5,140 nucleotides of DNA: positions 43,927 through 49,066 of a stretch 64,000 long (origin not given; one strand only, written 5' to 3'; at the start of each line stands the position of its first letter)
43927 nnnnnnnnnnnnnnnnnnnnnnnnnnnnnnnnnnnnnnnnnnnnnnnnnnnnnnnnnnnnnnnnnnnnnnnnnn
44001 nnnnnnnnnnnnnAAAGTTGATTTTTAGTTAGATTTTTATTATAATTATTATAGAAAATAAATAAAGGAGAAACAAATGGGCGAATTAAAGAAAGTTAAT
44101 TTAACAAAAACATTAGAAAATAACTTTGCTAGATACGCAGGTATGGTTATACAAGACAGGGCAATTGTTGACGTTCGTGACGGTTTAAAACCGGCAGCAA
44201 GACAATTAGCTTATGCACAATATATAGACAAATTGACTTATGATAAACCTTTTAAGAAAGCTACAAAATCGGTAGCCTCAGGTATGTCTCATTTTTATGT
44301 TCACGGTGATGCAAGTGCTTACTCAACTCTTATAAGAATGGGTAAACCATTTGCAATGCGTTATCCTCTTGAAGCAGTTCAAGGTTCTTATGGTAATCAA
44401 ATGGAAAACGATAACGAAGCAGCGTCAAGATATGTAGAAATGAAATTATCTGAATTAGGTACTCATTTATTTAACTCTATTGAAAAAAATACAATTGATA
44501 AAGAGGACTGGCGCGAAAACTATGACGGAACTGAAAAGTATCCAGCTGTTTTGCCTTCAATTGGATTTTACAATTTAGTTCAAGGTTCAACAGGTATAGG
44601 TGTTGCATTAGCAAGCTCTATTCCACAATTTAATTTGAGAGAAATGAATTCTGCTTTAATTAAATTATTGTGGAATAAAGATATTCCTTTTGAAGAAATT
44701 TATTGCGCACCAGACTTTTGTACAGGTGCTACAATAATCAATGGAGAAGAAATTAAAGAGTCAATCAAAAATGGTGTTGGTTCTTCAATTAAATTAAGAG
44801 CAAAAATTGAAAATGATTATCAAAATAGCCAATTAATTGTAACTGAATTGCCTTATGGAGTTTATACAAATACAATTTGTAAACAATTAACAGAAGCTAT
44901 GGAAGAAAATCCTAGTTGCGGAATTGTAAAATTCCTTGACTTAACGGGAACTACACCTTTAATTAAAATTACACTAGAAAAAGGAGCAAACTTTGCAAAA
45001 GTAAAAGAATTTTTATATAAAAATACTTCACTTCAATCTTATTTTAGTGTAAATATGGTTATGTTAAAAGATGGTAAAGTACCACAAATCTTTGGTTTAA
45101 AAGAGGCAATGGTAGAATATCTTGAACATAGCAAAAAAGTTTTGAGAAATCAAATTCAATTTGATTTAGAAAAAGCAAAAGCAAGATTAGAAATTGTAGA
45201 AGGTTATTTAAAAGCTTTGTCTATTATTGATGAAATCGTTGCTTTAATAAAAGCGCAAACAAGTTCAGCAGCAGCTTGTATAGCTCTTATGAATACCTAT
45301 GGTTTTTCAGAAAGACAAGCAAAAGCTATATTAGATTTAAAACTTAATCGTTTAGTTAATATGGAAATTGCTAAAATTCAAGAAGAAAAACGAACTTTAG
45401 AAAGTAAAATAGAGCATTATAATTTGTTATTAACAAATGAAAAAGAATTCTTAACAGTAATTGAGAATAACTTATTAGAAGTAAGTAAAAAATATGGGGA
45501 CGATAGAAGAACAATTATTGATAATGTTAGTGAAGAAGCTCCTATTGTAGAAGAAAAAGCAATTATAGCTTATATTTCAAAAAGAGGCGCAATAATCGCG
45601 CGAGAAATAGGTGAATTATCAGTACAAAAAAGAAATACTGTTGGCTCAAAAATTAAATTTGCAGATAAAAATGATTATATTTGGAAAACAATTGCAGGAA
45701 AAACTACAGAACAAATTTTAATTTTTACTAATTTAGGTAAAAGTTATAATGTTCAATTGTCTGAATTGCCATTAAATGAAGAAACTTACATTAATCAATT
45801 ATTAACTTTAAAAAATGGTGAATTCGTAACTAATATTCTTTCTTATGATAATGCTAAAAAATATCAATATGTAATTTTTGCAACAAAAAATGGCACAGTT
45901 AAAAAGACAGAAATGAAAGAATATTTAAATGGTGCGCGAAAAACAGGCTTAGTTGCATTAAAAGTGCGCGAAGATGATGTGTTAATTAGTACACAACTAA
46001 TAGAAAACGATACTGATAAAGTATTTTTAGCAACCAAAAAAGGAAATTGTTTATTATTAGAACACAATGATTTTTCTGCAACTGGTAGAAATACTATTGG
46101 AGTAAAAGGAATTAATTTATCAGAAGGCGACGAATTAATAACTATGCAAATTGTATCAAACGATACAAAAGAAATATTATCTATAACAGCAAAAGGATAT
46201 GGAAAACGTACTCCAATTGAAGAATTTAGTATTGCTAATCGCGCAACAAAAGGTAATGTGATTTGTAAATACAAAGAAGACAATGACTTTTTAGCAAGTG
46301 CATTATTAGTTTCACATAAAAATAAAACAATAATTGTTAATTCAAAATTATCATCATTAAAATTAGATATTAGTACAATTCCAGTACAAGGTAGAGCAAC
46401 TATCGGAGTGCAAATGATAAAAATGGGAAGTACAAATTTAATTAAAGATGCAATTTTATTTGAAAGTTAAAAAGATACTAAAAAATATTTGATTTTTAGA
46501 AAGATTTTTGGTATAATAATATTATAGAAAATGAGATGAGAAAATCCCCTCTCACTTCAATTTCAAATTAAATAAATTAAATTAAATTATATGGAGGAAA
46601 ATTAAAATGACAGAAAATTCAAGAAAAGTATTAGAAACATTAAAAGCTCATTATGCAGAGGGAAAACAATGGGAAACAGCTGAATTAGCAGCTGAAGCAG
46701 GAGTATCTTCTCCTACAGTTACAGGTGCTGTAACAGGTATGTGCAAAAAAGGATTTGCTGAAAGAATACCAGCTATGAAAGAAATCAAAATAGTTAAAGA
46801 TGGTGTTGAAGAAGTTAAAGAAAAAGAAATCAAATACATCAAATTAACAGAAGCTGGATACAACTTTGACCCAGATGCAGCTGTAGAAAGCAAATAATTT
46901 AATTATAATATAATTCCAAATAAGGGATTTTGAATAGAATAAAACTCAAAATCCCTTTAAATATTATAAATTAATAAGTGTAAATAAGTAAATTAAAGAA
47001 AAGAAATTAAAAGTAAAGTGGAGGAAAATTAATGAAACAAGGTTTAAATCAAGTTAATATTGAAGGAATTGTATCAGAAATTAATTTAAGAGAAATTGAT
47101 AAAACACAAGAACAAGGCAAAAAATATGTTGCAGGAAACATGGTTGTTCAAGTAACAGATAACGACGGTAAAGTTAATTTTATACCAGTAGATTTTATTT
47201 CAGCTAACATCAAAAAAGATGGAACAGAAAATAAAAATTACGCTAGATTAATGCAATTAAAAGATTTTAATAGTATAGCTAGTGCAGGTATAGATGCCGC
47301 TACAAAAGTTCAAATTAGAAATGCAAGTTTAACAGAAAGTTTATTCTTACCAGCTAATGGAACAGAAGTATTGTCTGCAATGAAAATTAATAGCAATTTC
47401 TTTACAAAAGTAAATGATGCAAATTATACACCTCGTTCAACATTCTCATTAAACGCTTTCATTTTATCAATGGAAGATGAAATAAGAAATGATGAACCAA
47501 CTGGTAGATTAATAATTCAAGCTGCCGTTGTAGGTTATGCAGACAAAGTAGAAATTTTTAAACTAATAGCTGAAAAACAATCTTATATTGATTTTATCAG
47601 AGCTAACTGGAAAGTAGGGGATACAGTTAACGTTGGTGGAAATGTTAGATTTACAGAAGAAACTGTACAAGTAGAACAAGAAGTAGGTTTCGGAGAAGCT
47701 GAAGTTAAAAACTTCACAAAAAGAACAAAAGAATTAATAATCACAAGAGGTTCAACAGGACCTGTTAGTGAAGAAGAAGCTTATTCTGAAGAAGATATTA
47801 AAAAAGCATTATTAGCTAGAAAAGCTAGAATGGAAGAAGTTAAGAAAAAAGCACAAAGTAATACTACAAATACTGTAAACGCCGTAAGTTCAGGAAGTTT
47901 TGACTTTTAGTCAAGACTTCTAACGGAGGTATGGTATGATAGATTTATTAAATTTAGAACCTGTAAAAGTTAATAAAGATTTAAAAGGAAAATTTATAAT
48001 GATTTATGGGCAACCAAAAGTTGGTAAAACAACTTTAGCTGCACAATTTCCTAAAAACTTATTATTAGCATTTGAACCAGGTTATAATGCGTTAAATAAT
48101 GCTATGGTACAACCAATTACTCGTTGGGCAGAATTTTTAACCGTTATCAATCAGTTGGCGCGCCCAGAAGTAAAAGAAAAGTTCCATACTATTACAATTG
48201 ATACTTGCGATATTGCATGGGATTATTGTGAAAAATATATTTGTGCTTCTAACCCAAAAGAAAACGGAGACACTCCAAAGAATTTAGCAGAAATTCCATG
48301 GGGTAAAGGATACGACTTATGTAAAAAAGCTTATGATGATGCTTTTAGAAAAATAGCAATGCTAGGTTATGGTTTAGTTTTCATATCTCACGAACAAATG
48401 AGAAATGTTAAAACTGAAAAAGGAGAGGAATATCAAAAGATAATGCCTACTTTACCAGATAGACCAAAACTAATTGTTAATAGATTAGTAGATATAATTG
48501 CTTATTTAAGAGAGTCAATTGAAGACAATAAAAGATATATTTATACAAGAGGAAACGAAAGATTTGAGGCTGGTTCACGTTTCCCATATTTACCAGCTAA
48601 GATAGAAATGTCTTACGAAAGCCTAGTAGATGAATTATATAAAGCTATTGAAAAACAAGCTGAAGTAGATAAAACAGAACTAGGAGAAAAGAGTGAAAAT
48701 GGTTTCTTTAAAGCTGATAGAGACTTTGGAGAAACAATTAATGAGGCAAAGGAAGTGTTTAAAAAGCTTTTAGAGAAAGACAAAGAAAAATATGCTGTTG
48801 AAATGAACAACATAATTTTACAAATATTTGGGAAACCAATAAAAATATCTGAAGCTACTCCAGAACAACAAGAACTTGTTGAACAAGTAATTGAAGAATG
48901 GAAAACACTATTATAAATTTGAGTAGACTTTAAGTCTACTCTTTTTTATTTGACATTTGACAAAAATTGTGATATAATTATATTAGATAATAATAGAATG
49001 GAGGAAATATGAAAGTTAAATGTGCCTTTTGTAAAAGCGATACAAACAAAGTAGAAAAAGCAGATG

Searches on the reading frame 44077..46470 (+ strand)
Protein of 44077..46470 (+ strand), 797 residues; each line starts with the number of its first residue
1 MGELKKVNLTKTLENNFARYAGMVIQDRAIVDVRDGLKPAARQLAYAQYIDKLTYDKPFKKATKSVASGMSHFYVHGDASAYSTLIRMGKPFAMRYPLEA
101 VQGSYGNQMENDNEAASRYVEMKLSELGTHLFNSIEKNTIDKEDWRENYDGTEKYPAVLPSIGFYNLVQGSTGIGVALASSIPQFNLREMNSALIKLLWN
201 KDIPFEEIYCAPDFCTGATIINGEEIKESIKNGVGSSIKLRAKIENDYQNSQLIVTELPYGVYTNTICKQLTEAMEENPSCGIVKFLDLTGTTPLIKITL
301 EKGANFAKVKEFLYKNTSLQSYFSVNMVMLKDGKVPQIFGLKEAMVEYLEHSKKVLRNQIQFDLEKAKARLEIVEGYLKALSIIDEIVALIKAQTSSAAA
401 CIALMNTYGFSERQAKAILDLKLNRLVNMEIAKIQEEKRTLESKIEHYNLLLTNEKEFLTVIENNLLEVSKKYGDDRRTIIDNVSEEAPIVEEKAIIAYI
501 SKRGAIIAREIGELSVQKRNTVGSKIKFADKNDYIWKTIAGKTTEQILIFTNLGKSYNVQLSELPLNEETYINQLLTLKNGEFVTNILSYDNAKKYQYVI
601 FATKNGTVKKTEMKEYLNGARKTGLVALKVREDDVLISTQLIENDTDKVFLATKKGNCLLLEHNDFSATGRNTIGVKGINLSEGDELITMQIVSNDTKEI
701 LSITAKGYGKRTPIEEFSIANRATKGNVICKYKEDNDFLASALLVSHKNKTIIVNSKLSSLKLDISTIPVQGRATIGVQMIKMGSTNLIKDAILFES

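Call 8: search_protein_families(library=phrogs, proteins=[window:44077-46470:+])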
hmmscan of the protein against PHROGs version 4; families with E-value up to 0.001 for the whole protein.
window:44077-46470:+ (797 aa): 3 families
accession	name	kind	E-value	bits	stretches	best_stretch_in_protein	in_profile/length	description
phrog_551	-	DNA, RNA and nucleotide metabolism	4e-105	353.9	1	2-717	5-701/701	DNA topoisomerase II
phrog_28877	-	DNA, RNA and nucleotide metabolism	2.2e-86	291.6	1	6-737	685-1431/1441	DNA topoisomerase II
phrog_20354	-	DNA, RNA and nucleotide metabolism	4.7e-18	67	1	8-139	7-137/142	DNA topoisomerase II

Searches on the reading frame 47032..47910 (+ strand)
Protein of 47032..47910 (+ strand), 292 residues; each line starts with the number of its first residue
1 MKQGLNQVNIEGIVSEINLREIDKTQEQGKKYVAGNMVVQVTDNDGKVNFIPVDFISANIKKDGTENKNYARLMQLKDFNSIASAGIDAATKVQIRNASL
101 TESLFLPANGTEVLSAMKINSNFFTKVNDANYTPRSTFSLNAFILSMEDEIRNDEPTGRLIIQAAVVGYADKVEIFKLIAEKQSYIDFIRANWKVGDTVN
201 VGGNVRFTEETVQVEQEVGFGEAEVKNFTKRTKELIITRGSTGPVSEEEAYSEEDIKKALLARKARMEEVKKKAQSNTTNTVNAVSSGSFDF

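Call 103: search_protein_families(library=phrogs, proteins=[window:47032-47910:+])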
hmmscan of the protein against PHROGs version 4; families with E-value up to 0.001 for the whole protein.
window:47032-47910:+ (292 aa): 1 family
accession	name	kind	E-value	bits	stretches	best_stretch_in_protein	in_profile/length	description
phrog_2367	-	unknown function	3.6e-27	96.6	1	1-273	9-290/326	-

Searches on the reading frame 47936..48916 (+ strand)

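Call 103: search_protein_families(library=phrogs, proteins=[window:47936-48916:+])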
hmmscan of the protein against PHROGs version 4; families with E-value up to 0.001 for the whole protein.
window:47936-48916:+ (326 aa): 3 families
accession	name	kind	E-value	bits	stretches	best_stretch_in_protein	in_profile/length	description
phrog_124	-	DNA, RNA and nucleotide metabolism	6.3e-49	168.3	1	4-297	29-299/382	Sak4-like ssDNA annealing protein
phrog_19299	-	head and packaging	1.3e-21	77.8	1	41-255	402-621/702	terminase large subunit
phrog_8097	-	DNA, RNA and nucleotide metabolism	8.9e-20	71.9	1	17-293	259-531/598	exonuclease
